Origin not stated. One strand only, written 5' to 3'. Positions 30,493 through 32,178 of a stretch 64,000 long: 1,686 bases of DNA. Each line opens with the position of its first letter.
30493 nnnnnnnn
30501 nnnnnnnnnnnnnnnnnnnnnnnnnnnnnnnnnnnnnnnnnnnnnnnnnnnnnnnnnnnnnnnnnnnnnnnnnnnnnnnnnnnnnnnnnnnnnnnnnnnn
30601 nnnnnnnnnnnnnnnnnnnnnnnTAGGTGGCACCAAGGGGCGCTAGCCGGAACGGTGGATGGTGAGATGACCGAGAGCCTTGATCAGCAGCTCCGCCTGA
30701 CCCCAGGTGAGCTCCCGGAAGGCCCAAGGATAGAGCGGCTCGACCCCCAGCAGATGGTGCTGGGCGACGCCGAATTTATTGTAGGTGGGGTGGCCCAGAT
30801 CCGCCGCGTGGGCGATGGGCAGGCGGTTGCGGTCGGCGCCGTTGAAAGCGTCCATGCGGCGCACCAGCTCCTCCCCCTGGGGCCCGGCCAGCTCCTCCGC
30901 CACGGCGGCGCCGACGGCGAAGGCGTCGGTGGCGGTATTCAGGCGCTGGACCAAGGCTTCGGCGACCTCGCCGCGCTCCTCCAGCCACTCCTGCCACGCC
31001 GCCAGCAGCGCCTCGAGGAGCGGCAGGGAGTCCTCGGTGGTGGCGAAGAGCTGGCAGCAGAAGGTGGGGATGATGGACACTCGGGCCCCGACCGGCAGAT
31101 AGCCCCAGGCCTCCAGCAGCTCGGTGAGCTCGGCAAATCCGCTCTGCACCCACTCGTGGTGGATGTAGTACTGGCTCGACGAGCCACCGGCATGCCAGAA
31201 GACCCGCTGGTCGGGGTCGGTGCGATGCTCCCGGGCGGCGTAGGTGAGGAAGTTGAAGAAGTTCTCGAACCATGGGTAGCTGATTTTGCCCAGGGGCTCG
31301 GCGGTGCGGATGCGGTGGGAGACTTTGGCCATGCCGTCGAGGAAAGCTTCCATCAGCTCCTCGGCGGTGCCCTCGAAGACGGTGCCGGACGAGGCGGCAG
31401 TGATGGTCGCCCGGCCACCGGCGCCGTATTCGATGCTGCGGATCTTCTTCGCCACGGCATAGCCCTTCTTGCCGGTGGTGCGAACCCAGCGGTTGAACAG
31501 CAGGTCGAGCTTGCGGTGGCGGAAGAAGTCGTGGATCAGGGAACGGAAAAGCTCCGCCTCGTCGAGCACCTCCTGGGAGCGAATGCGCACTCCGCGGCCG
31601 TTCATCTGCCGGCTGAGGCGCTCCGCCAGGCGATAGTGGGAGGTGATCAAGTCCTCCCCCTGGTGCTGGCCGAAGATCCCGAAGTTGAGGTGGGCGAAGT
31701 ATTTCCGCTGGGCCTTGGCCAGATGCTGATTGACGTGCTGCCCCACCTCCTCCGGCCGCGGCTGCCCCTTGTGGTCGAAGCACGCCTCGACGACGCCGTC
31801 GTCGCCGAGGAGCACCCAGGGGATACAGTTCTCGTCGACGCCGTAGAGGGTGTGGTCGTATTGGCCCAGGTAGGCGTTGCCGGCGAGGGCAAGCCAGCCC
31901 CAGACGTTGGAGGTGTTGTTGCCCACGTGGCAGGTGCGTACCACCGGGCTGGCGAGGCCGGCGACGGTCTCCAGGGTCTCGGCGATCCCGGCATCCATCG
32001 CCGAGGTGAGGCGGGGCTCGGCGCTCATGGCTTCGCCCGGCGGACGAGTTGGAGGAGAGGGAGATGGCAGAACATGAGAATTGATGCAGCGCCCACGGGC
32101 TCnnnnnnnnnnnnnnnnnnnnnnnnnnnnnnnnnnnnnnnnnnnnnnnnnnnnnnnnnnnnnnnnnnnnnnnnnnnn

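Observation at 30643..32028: Orphan 461-aa protein with no recognisable motifs, wedged between the megasynthase and its SyrD-like exporter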

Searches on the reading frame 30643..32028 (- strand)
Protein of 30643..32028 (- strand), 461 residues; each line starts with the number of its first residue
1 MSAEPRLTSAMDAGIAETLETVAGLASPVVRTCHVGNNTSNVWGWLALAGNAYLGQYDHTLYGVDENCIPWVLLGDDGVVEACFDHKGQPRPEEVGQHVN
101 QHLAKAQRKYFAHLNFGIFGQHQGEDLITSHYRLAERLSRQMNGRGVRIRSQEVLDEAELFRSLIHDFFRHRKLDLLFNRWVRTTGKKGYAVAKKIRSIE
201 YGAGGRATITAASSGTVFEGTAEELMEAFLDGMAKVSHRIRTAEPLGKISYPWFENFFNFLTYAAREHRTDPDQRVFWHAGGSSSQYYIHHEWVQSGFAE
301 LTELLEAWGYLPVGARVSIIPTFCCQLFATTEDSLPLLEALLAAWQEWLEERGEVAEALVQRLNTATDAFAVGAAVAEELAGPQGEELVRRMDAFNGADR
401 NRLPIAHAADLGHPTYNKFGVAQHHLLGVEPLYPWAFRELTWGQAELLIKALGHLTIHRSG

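Call 4: search_protein_families(library=pfam, proteins=[window:30643-32028:-], max_evalue=10)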
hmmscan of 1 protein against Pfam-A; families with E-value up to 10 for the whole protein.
window:30643-32028:- (461 aa): 1 family
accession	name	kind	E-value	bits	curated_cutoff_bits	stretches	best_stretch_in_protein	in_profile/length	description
PF00482.28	T2SSF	-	0.042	14.3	25.2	1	291-368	28-108/125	Type II secretion system (T2SS), protein F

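Call 5: search_protein_families(library=ncbifam, proteins=[window:30643-32028:-], max_evalue=10)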
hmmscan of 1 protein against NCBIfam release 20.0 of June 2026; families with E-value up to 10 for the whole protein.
window:30643-32028:- (461 aa): 0 families

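Call 6: find_homologous_proteins(query=window:30646-32028:-, max_evalue=0.001)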
Query window:30646-32028:- (461 aa): 55 proteins with E <= 0.001 among 8000 candidates.
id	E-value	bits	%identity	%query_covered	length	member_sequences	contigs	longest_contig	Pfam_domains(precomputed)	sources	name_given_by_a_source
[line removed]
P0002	1.9e-232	790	74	100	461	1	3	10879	-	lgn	-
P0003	5.2e-231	786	73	100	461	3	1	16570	-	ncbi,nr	ncbi:MAG: hypothetical protein KDD11_08760 [Acidobacteria bacterium]|nr:hypothetical protein [Acidob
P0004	4.3e-224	763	72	97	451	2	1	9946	-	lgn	-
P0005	6.3e-135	469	46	97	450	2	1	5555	-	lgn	-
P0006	1.1e-131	458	46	98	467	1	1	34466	-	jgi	jgi:hypothetical protein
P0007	1.9e-131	457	48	98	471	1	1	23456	-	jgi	jgi:hypothetical protein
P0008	1.1e-129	452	48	98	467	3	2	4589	-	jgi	jgi:hypothetical protein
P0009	3.8e-129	450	46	97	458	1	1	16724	-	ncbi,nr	ncbi:MAG: hypothetical protein KDD11_01370 [Acidobacteria bacterium]|nr:hypothetical protein [Acidob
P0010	6.4e-126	439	46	99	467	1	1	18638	-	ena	-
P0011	6.5e-126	439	47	97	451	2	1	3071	-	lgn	-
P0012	1.5e-125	438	47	98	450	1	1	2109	-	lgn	-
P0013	2.1e-125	437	46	99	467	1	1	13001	-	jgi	jgi:hypothetical protein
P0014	2.7e-125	437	44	97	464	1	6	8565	-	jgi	jgi:hypothetical protein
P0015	4.7e-125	436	45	98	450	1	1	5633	-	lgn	-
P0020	2.3e-122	427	45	98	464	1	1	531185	-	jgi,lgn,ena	-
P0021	8.9e-122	425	45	98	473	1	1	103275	-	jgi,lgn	jgi:hypothetical protein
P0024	7.1e-120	419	45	100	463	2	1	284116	-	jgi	jgi:hypothetical protein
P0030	1.6e-118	415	44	98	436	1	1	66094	-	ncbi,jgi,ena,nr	ncbi:MAG TPA: hypothetical protein VKM72_22885 [Thermoanaerobaculia bacterium]|nr:hypothetical prote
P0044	1.9e-110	388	40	98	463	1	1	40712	-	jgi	jgi:hypothetical protein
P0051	9.8e-102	359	40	98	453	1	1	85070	-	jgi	jgi:hypothetical protein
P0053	4.5e-97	344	40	94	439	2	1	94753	-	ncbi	-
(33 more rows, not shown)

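Call 7: search_solved_structures(query=window:30646-32028:-, max_evalue=10)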
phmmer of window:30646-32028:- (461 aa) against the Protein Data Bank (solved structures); distinct sequences matched with E-value up to 10: 0.

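Call 12: find_encoding_contigs(protein=P0020, flank=10000, max_places=3)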
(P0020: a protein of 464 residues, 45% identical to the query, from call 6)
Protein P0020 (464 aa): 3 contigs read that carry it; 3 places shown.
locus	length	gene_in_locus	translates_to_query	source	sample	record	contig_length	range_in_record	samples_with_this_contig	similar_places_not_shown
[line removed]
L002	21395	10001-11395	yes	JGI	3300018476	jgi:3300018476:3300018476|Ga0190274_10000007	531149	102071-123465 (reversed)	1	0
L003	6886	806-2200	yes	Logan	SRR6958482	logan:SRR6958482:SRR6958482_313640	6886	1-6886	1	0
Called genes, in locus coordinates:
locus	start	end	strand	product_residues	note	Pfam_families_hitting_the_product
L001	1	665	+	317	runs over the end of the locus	PF00005:ABC_tran, PF13304:AAA_21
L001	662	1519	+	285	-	PF12698:ABC2_membrane_3 (weak), PF12679:ABC2_membrane_2 (weak), PF12730:ABC2_membrane_4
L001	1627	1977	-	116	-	PF01253:SUI1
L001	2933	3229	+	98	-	-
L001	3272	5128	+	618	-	PF00501:AMP-binding, PF23562:AMP-binding_C_3 (weak)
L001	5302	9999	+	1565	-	PF18563:TubC_N, PF00668:Condensation, PF00501:AMP-binding, PF13193:AMP-binding_C, PF00550:PP-binding, PF00668:Condensation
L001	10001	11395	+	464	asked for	-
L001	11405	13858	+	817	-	PF12704:MacB_PCD, PF02687:FtsX, PF12704:MacB_PCD, PF02687:FtsX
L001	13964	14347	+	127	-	-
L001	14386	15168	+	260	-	PF20613:HipA_2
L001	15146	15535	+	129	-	PF11236:DUF3037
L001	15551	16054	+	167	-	PF11376:DUF3179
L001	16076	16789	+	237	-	PF11376:DUF3179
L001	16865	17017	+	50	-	-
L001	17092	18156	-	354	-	PF13489:Methyltransf_23, PF08241:Methyltransf_11, PF08242:Methyltransf_12, PF13649:Methyltransf_25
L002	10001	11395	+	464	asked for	-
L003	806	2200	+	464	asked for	-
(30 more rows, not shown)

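Call 13: find_encoding_contigs(protein=P0024, flank=10000, max_places=3)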
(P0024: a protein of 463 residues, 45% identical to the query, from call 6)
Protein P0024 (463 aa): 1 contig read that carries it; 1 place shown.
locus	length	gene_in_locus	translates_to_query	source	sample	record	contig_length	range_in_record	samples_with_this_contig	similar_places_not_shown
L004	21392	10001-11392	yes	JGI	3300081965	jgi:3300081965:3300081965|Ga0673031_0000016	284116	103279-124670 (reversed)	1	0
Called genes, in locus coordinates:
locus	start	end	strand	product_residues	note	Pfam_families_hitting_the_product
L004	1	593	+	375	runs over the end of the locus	PF02810:SEC-C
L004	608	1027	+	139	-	-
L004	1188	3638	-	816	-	PF00676:E1_dh, PF02779:Transket_pyr, PF02780:Transketolase_C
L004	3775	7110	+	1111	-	PF00069:Pkinase, PF07714:PK_Tyr_Ser-Thr, PF13414:TPR_11 (faint), PF13431:TPR_17 (faint), PF06552:TOM20_plant (faint)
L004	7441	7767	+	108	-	-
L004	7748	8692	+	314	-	PF13249:SQHop_cyclase_N (faint), PF13243:SQHop_cyclase_C (faint)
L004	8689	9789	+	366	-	PF00266:Aminotran_5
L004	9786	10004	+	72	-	-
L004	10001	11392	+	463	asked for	-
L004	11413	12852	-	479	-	PF02274:ADI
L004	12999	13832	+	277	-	-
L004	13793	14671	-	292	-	-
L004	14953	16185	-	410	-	PF00266:Aminotran_5, PF22580:KYNU_C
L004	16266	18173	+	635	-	PF00999:Na_H_Exchanger, PF02254:TrkA_N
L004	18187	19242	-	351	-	PF03435:Sacchrp_dh_NADP, PF13460:NAD_binding_10 (weak)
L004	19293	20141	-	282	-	PF02146:SIR2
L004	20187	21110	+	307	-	PF13248:Zn_ribbon_3 (faint), PF13453:Zn_ribbon_TFIIB (faint), PF12773:DZR (weak)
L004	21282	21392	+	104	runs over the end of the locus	-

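Call 14: find_encoding_contigs(protein=P0021, flank=10000, max_places=2)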
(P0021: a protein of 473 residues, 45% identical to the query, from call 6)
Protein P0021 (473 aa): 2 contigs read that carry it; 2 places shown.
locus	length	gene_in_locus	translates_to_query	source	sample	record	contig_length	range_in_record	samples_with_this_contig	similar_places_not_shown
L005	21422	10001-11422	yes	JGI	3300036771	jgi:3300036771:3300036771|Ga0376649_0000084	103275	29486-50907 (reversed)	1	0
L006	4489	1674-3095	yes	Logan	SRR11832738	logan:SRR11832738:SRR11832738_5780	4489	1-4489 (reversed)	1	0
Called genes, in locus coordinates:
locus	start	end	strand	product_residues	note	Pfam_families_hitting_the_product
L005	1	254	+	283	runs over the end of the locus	-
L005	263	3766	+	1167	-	PF00668:Condensation, PF00501:AMP-binding, PF13193:AMP-binding_C, PF00550:PP-binding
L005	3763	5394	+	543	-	PF01266:DAO (faint), PF01494:FAD_binding_3, PF04820:Trp_halogenase (weak), PF07992:Pyr_redox_2 (faint), PF13450:NAD_binding_8 (weak), PF04820:Trp_halogenase (weak)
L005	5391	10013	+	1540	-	PF00668:Condensation, PF00501:AMP-binding, PF13193:AMP-binding_C, PF00550:PP-binding, PF00668:Condensation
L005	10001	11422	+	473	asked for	-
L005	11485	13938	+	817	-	PF12704:MacB_PCD, PF02687:FtsX, PF12704:MacB_PCD, PF02687:FtsX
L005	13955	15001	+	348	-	PF00891:Methyltransf_2, PF13489:Methyltransf_23 (weak), PF08241:Methyltransf_11 (weak), PF08242:Methyltransf_12, PF13649:Methyltransf_25 (weak), PF13847:Methyltransf_31 (weak)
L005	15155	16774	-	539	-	PF07719:TPR_2 (faint), PF00515:TPR_1 (faint), PF13181:TPR_8 (faint), PF13414:TPR_11 (faint), PF13428:TPR_14 (faint), PF13432:TPR_16 (faint), PF14559:TPR_19 (faint)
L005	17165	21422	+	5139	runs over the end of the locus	PF00668:Condensation, PF00501:AMP-binding, PF00550:PP-binding, PF00668:Condensation, PF00501:AMP-binding, PF00550:PP-binding, PF13193:AMP-binding_C, PF00668:Condensation, +13 more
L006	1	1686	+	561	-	?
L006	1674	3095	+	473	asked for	-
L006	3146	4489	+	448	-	?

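Call 15: find_encoding_contigs(protein=P0051, flank=10000, max_places=2)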
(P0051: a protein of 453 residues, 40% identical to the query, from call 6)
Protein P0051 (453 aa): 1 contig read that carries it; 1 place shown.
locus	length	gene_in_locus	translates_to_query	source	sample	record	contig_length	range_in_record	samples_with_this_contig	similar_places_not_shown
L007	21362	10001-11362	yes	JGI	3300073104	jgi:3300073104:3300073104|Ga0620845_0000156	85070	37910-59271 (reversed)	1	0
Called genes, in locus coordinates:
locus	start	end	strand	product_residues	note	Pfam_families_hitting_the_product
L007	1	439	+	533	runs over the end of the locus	PF13714:PEP_mutase, PF00463:ICL (faint), PF12804:NTP_transf_3 (faint)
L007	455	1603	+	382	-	PF02776:TPP_enzyme_N, PF02775:TPP_enzyme_C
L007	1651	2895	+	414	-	PF00155:Aminotran_1_2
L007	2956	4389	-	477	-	-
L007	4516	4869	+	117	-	-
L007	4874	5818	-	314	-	PF08443:RimK (weak), PF02955:GSH-S_ATP (weak)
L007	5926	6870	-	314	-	PF07478:Dala_Dala_lig_C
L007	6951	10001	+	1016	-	PF00501:AMP-binding, PF13193:AMP-binding_C, PF00550:PP-binding, PF00668:Condensation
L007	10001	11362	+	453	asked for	-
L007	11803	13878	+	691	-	PF27866:Myxo_TraA_N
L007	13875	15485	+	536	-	PF00691:OmpA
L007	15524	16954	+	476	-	PF13660:DUF4147, PF05161:MOFRL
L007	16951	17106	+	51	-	PF00128:Alpha-amylase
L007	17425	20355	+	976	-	PF07715:Plug, PF00593:TonB_dep_Rec_b-barrel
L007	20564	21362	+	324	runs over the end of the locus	PF00248:Aldo_ket_red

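Call 16: find_encoding_contigs(protein=P0053, flank=10000, max_places=2)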
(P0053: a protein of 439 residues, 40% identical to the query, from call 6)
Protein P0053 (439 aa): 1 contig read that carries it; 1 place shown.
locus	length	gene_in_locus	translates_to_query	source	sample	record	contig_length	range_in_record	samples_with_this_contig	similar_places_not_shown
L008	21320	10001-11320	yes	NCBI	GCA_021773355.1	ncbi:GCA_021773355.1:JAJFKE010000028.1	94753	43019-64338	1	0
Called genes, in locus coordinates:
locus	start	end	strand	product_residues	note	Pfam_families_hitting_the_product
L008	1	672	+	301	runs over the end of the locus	PF10118:Metal_hydrol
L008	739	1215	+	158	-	PF26512:SOI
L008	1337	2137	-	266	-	PF00702:Hydrolase, PF13344:Hydrolase_6, PF13419:HAD_2 (faint), PF13242:Hydrolase_like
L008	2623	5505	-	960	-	PF07715:Plug, PF00593:TonB_dep_Rec_b-barrel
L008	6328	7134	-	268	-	PF00753:Lactamase_B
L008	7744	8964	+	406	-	PF00155:Aminotran_1_2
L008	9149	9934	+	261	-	PF05721:PhyH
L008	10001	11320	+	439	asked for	-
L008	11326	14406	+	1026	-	PF00501:AMP-binding, PF00668:Condensation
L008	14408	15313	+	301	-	PF02655:ATP-grasp_3 (weak), PF07478:Dala_Dala_lig_C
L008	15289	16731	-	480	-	-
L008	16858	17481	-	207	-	PF01613:Flavin_Reduct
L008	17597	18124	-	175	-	PF25084:LbH_EIF2B (weak), PF25087:GMPPB_C (weak), PF00132:Hexapep, PF14602:Hexapep_2 (weak)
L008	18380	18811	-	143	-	-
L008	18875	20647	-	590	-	PF01011:PQQ, PF23727:Beta-prop_FAM234A_B (weak), PF13360:PQQ_2, PF13570:Beta-prop_ACSF4 (faint), PF25293:Beta-prop_EMC1_N (faint), PF13360:PQQ_2, PF01011:PQQ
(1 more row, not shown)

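Call 17: find_encoding_contigs(protein=P0030, flank=10000, max_places=2)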
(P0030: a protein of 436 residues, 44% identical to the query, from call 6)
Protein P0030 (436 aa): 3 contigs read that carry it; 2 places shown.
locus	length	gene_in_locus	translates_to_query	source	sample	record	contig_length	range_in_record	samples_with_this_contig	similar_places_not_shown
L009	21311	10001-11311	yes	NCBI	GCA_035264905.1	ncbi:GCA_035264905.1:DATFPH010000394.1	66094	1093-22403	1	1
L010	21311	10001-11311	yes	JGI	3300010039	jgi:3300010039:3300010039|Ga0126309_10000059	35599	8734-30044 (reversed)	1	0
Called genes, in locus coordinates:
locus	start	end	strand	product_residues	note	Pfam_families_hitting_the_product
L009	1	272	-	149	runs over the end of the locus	-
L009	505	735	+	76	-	PF04255:DUF433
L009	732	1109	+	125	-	PF18478:PIN_10 (weak), PF18480:DUF5615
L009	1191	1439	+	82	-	PF16277:DUF4926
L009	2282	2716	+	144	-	-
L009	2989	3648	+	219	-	PF00011:HSP20, PF17886:ArsA_HSP20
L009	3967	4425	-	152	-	PF13560:HTH_31, PF01381:HTH_3, PF13443:HTH_26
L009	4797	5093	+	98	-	-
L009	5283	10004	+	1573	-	PF18563:TubC_N, PF00668:Condensation, PF00501:AMP-binding, PF13193:AMP-binding_C, PF00550:PP-binding, PF00668:Condensation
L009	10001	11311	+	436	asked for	-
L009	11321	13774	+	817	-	PF12704:MacB_PCD, PF02687:FtsX, PF12704:MacB_PCD, PF02687:FtsX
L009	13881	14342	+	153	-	-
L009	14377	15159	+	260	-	PF20613:HipA_2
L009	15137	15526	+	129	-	PF11236:DUF3037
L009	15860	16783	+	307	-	-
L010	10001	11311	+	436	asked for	-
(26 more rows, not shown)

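Call 19: predict_structure(alignment_id=A1)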
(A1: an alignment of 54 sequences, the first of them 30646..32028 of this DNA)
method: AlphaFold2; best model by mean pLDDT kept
length: 461 residues; sequences in the alignment: 54
mean_pLDDT: 95.4   pTM: 0.92
mean pLDDT of the five models: 95.4, 94.8, 94.7, 94.5, 94.3
residues with pLDDT >= 90: 423; 70-90: 36; 50-70: 1; < 50: 1
segments of 3 or more residues with pLDDT < 50: none
pLDDT, mean of each block of 10 residues (from residue 1): 82 98 98 94 98 96 86 97 96 96 92 95 96 98 97 97 98 96 91 97 95 94 98 98 94 91 96 97 87 94 97 97 98 99 98 97 94 97 97 98 94 92 97 98 98 96 84
secondary structure, 60 per line:
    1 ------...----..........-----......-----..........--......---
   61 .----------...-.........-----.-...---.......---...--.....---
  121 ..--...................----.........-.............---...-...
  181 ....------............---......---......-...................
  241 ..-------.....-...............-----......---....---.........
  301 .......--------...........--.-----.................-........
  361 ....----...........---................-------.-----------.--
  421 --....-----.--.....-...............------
elements in order: E7-9 H15-23 E29-34 H40-49 E52-57 E72-74 E79-84 H99-104 H127-143 H150-156 H158-170 E178-184 E191-202 E206-211 E215-220 H222-242 E250-254 H256-270 E276-281 H285-288 H292-307 E316-321 H322-326 H335-351 H353-364 H369-379 H383-398 H423-426 H435-439 H442-455

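Call 22: fold_search(model_id=the predicted structure, library=pdb)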
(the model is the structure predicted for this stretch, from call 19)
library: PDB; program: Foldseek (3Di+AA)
matches with E <= 10: 504; with E <= 0.001: 0
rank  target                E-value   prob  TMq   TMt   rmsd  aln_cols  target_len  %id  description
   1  1vyu_B                1.8e-01  0.09  0.11  0.14  17.7       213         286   11  Beta3 subunit of Voltage-gated Ca2+-channel (released 2004-06-15)
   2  9ckj_F                3.9e-01  0.18  0.08  0.22   8.8        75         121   15  Co-crystal structure of 53BP1 tandem Tudor domains in complex with UNC9512 (released 2024-10-30)
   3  1vyu_A                3.9e-01  0.08  0.11  0.17  17.3       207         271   10  Beta3 subunit of Voltage-gated Ca2+-channel (released 2004-06-15)
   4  6ieg_A                3.9e-01  0.02  0.09  0.05  23.8       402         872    9  Crystal structure of human MTR4 (released 2019-04-03)
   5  8qkh_s                4.6e-01  0.54  0.08  0.22   4.0        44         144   11  Neck of phage 812 virion (C6) (released 2024-09-25)
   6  8fvy_E                6.4e-01  0.25  0.07  0.12   6.1        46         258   22  40S subunit of the Giardia lamblia 80S ribosome (released 2024-01-24)
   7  2lvm_MODEL_1_A        6.4e-01  0.13  0.07  0.21   9.8        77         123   12  Solution structure of human 53BP1 tandem Tudor domains in complex with a histone H4K20me2 peptide (released 2012-12-12)
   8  6my0_B                7.9e-01  0.16  0.08  0.23   6.9        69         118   13  Structure of 53BP1 Tandem Tudor domains with E1549P and D1550N mutations (released 2019-11-27)
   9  4e4t_B                7.9e-01  0.01  0.10  0.11  18.1       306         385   10  Crystal structure of Phosphoribosylaminoimidazole carboxylase, ATPase subunit from Burkholderia ambifaria (released 2012-03-28)
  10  8oj3_G                8.4e-01  0.16  0.07  0.11   5.8        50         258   22  Crystal structure of the Candida albicans 80S ribosome in complex with geneticin G418 (rotated state) (released 2024-10-09)
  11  4x34_B                8.4e-01  0.14  0.07  0.22   8.2        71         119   11  Crystal structure of the 53BP1 tandem tudor domain in complex with p53K381acK382me2 (released 2015-03-04)
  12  7d2c                  8.4e-01  0.11  0.12  0.25  17.4       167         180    8  The Crystal Structure of human PARP14 from Biortus. (released 2020-09-30)
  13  4abk                  8.4e-01  0.11  0.12  0.25  18.1       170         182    7  HUMAN PARP14 (ARTD8, BAL2) - MACRO DOMAIN 3 IN COMPLEX WITH ADENOSINE- 5-DIPHOSPHORIBOSE (released 2012-12-19)
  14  1vyv_B                8.4e-01  0.05  0.10  0.15  16.7       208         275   10  beta4 subunit of Ca2+ channel (released 2004-06-15)
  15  6vip_A                9.4e-01  0.18  0.07  0.22   7.5        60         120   12  TUDOR DOMAIN OF TUMOR SUPPRESSOR P53BP1 WITH MFP-6008 (released 2020-02-12)
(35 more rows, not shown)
